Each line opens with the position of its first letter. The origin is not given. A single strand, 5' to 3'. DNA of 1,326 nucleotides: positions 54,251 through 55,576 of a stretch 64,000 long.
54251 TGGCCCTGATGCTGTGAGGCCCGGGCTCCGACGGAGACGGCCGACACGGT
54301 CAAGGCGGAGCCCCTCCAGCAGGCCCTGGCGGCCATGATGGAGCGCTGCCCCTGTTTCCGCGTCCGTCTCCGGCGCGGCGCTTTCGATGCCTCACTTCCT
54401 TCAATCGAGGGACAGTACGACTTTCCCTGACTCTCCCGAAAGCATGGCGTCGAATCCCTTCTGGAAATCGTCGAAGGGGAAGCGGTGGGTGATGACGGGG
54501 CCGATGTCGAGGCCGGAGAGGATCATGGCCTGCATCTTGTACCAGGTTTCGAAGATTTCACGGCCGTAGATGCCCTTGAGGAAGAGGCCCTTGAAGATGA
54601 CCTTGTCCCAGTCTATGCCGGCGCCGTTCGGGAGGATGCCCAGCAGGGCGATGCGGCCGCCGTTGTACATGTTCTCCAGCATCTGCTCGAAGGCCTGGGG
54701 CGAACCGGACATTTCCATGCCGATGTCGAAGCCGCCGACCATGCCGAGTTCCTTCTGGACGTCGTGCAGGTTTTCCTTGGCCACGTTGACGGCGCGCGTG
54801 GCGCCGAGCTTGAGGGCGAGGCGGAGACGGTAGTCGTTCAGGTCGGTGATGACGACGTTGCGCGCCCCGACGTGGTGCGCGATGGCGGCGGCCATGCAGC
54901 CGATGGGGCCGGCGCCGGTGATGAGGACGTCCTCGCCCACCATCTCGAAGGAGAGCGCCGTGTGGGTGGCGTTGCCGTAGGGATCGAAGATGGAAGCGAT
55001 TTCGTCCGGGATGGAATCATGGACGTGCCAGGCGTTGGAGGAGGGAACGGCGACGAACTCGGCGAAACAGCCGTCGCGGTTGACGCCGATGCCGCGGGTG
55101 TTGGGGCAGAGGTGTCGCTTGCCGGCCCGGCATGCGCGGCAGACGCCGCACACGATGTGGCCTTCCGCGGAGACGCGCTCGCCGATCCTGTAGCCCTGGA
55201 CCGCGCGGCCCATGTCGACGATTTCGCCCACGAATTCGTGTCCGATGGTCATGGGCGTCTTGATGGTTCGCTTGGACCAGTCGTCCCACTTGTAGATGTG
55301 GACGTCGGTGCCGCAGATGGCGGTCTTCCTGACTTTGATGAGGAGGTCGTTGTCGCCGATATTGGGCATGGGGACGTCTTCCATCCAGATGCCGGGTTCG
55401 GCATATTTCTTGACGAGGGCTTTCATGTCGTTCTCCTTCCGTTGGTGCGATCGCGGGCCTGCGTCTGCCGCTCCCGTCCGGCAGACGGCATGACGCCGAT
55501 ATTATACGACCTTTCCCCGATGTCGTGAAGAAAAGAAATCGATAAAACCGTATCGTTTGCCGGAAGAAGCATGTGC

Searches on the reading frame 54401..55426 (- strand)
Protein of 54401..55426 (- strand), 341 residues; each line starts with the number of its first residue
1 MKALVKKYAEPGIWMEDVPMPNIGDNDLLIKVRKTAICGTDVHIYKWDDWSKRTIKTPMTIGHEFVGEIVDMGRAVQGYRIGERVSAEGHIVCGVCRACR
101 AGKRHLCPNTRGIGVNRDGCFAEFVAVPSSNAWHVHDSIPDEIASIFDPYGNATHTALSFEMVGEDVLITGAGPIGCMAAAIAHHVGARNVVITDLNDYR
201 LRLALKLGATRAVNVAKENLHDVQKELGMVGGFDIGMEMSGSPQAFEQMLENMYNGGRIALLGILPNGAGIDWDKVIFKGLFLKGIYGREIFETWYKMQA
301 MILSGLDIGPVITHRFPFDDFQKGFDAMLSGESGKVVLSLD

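Call 21: find_encoding_contigs(protein=window:54401-55426:-, flank=10000, max_places=10)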
Protein window:54401-55426:- (341 aa): 2 contigs read that carry it; 2 places shown.
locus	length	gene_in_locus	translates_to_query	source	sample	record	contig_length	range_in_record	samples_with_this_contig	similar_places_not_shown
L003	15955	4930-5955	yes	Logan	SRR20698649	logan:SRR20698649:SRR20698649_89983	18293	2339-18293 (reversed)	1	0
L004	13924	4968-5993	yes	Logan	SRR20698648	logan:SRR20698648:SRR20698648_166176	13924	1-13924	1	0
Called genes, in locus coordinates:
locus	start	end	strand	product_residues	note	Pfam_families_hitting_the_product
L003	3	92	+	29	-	?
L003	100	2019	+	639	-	PF00672:HAMP (weak), PF00015:MCPsignal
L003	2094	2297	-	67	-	PF11127:YgaP-like_TM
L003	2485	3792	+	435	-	PF02535:Zip (faint), PF00027:cNMP_binding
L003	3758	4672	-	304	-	PF02743:dCache_1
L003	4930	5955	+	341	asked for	PF08240:ADH_N, PF16912:Glu_dehyd_C, PF00107:ADH_zinc_N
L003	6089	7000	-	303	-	-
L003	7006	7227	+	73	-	-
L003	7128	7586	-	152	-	PF04073:tRNA_edit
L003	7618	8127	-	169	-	PF00990:GGDEF (faint)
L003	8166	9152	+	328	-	PF00176:SNF2-rel_dom (weak)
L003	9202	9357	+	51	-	-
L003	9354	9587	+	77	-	-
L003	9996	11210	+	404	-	PF02463:SMC_N, PF13175:AAA_15, PF13476:AAA_23 (weak), PF13304:AAA_21, PF13175:AAA_15 (weak)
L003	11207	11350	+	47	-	-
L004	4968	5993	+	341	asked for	PF08240:ADH_N, PF16912:Glu_dehyd_C, PF00107:ADH_zinc_N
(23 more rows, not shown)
